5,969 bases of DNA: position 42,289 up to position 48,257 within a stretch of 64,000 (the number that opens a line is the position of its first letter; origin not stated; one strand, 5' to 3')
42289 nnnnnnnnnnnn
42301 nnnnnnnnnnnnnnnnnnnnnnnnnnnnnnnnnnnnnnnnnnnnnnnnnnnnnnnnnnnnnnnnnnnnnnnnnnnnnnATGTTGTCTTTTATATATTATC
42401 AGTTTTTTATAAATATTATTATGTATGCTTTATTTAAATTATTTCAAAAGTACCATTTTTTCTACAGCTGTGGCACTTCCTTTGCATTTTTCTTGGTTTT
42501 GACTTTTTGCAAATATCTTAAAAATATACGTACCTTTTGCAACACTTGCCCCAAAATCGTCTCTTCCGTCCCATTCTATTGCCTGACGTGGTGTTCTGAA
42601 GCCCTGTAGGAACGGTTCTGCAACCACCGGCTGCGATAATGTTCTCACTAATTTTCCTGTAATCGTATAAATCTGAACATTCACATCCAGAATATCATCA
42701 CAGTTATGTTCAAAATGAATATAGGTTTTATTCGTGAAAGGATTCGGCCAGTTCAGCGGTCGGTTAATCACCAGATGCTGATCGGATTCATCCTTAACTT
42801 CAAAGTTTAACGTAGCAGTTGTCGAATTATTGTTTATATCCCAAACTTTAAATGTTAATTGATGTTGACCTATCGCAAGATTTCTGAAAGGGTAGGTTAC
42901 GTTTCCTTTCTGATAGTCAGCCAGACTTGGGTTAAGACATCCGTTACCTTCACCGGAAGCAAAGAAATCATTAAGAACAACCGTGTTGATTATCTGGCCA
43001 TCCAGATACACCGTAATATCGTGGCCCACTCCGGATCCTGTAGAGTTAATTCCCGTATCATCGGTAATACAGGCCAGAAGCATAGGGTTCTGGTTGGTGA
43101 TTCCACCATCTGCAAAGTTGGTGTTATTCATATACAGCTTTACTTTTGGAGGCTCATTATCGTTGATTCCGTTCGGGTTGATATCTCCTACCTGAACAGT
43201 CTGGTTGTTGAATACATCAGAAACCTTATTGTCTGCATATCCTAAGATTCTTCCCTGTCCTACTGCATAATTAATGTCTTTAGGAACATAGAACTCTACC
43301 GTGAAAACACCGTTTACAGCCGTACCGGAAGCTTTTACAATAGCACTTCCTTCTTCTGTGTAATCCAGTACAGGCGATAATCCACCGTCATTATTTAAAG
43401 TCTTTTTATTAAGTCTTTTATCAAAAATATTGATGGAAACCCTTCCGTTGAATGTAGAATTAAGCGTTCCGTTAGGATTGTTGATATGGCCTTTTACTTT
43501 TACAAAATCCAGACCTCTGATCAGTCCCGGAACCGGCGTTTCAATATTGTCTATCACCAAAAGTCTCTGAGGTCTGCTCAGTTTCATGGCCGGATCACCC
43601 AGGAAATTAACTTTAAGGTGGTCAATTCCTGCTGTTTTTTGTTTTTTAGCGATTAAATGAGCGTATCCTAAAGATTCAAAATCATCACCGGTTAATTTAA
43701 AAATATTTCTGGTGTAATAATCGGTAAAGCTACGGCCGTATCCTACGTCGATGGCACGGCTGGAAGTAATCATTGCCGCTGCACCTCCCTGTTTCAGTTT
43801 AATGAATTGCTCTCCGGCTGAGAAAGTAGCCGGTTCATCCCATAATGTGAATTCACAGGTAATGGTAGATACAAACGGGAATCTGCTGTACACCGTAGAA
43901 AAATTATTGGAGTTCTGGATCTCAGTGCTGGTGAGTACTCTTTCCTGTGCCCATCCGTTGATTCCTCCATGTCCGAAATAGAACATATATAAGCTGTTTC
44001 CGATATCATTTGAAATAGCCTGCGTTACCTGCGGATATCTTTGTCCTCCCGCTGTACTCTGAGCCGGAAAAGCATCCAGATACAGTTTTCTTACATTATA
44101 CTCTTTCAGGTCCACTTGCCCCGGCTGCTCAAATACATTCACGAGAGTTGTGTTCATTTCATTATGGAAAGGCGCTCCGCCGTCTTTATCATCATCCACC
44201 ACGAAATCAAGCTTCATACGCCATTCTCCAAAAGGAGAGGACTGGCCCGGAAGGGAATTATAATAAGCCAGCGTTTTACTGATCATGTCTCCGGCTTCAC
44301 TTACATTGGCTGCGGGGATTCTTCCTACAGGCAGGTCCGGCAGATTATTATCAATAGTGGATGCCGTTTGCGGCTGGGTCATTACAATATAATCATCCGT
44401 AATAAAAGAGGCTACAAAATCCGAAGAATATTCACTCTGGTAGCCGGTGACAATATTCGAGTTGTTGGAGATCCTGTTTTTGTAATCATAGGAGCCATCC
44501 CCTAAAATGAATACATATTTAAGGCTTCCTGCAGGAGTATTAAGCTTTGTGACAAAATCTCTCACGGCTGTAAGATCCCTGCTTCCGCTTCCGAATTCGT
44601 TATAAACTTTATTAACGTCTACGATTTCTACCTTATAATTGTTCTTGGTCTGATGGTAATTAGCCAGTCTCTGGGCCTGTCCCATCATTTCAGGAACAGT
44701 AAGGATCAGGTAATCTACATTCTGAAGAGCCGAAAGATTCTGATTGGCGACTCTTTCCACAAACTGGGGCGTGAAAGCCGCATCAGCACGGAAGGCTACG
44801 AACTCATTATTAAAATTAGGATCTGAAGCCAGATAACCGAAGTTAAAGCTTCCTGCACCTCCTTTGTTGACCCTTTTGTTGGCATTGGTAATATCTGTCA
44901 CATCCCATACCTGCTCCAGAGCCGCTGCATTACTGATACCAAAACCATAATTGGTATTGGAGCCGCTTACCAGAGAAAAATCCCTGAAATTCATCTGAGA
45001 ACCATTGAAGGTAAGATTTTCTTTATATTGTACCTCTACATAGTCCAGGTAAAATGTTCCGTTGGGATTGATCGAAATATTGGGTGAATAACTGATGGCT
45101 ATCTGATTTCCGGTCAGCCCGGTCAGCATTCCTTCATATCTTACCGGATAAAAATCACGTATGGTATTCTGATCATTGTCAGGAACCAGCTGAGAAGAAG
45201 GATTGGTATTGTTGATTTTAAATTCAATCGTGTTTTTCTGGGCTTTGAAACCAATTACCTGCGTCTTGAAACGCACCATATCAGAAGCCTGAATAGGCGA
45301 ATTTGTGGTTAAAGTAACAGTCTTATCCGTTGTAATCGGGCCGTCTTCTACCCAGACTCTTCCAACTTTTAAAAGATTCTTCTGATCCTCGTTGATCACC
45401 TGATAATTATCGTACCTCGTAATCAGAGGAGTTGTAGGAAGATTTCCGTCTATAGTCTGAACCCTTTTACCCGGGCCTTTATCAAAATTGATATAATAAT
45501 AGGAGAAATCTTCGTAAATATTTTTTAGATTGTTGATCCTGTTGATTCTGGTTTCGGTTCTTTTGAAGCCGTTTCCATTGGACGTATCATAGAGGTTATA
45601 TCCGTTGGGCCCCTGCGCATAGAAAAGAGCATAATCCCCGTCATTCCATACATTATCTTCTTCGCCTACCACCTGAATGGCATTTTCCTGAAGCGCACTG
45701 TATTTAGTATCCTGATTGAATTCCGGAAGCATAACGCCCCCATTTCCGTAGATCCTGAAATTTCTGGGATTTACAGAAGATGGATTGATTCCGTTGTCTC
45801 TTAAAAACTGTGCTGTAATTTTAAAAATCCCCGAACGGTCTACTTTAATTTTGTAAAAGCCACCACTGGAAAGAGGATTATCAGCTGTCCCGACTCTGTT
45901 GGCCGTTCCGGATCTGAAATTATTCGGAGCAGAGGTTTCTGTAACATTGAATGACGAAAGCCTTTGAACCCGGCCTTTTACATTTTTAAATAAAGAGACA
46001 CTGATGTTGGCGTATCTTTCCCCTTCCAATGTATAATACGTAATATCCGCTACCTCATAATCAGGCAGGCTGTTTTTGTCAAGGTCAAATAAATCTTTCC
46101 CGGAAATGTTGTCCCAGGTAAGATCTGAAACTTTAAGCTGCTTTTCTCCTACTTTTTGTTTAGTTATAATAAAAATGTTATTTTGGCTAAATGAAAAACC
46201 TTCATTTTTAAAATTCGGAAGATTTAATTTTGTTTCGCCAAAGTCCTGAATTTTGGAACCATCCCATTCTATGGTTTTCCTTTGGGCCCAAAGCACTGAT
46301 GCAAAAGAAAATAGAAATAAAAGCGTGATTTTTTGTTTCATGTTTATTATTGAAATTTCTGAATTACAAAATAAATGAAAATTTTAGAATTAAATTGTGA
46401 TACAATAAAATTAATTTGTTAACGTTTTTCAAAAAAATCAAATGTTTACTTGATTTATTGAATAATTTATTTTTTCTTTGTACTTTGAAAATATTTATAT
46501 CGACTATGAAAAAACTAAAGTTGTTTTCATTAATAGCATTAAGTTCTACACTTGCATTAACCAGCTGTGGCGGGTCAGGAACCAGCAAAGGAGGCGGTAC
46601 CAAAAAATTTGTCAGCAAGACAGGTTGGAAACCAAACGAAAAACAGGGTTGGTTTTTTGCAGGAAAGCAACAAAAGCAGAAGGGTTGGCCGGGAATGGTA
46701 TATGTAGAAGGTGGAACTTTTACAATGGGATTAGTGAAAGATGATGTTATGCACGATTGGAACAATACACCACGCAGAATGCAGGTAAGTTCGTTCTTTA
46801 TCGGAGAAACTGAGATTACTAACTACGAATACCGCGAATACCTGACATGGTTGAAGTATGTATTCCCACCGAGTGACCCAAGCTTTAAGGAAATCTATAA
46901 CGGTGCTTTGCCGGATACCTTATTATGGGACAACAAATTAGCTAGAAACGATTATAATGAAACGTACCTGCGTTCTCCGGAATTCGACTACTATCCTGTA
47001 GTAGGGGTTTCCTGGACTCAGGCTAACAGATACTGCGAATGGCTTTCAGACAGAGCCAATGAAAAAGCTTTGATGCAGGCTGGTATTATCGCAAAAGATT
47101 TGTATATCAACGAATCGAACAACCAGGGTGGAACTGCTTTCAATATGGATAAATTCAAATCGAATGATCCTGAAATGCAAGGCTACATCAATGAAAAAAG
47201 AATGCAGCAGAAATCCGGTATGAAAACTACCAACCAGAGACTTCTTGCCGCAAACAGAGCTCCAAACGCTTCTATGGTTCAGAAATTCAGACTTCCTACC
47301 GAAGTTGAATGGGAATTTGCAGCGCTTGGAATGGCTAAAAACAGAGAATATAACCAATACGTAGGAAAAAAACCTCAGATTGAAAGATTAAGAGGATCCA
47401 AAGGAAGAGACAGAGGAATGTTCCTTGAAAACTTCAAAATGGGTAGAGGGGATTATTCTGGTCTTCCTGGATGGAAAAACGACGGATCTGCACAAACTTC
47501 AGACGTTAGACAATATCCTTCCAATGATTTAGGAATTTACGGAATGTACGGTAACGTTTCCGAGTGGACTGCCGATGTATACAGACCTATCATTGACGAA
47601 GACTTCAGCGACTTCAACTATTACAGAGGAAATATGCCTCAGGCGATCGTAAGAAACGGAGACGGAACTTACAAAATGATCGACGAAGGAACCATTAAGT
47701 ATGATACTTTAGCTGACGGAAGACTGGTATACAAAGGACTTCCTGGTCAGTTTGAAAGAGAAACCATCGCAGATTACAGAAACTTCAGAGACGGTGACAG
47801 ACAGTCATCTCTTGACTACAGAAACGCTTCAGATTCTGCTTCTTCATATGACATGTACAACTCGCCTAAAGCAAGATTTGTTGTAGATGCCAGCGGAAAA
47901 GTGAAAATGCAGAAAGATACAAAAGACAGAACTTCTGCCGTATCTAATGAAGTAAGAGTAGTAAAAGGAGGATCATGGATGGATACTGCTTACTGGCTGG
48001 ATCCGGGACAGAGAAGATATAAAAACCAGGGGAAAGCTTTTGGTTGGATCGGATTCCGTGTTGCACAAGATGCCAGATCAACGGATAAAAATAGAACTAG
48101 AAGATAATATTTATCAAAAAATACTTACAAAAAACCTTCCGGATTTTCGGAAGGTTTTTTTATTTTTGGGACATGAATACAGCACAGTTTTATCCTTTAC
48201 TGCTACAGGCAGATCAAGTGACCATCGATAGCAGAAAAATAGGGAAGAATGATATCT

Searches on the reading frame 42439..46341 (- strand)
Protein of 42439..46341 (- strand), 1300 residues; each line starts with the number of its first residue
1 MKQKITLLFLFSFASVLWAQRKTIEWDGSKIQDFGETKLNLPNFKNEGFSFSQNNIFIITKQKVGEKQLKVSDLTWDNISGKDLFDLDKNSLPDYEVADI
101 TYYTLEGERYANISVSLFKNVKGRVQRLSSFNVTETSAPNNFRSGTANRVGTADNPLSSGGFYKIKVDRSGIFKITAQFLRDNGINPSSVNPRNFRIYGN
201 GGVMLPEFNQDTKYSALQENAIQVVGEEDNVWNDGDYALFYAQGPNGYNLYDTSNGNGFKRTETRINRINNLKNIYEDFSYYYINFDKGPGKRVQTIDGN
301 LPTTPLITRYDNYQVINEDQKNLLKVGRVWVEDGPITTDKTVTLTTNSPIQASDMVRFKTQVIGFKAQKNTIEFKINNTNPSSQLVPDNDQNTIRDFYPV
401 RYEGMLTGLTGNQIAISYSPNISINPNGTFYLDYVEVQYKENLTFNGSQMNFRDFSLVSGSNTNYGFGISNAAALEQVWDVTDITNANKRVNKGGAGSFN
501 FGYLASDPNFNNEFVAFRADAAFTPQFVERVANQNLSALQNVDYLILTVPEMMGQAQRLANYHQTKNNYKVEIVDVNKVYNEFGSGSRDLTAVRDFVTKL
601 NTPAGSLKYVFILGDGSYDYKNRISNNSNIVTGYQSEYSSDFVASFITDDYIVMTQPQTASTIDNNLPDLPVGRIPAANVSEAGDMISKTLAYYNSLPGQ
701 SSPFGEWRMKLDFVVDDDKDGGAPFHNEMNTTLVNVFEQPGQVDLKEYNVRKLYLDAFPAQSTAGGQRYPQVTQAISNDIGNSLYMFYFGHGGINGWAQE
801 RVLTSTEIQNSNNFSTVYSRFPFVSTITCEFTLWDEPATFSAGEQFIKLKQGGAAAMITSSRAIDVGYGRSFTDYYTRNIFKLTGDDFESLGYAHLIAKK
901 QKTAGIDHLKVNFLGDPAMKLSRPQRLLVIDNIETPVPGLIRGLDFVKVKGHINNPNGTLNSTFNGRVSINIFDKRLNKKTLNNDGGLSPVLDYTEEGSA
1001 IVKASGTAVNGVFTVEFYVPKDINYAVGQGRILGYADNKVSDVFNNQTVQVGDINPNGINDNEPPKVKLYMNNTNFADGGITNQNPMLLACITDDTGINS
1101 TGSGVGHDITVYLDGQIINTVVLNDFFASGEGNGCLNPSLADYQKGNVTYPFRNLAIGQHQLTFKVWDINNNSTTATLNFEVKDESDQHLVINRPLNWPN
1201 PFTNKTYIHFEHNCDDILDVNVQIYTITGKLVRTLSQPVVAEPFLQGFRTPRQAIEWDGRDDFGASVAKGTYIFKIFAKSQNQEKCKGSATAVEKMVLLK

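Call 29: search_protein_families(library=pfam, proteins=[window:42439-46341:-], max_evalue=0.0001)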
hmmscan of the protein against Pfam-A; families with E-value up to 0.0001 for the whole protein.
window:42439-46341:- (1300 aa): 2 families
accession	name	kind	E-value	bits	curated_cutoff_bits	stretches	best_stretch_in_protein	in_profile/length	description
PF01364.23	Peptidase_C25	-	5.3e-81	273.2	23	1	544-921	1-374/374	Peptidase family C25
PF13860.13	FlgD_ig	-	2.8e-05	24.4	27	0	1219-1280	24-77/79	FlgD Ig-like domain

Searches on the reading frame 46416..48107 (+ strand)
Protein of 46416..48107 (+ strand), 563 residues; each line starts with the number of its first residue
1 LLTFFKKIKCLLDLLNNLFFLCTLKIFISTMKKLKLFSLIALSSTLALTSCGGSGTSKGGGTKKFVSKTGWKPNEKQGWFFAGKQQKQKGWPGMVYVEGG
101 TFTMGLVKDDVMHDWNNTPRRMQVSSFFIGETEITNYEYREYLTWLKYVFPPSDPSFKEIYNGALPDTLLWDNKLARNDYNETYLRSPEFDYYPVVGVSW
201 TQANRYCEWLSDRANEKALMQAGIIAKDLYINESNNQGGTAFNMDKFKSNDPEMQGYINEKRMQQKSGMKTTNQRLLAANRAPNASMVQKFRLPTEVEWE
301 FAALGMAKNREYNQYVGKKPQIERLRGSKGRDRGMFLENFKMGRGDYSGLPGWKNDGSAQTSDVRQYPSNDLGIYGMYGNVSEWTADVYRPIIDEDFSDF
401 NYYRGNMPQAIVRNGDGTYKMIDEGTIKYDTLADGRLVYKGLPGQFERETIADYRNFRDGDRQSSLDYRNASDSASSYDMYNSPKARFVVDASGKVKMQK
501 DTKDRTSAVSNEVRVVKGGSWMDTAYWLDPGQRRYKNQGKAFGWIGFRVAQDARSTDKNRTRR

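Call 29: search_protein_families(library=pfam, proteins=[window:46416-48107:+], max_evalue=0.0001)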
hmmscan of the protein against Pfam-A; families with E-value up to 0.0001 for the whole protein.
window:46416-48107:+ (563 aa): 1 family
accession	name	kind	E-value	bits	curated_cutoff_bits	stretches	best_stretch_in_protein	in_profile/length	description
PF03781.23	FGE-sulfatase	-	1e-41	143.8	23.3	1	92-400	3-205/255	Sulfatase-modifying factor enzyme 1-like domain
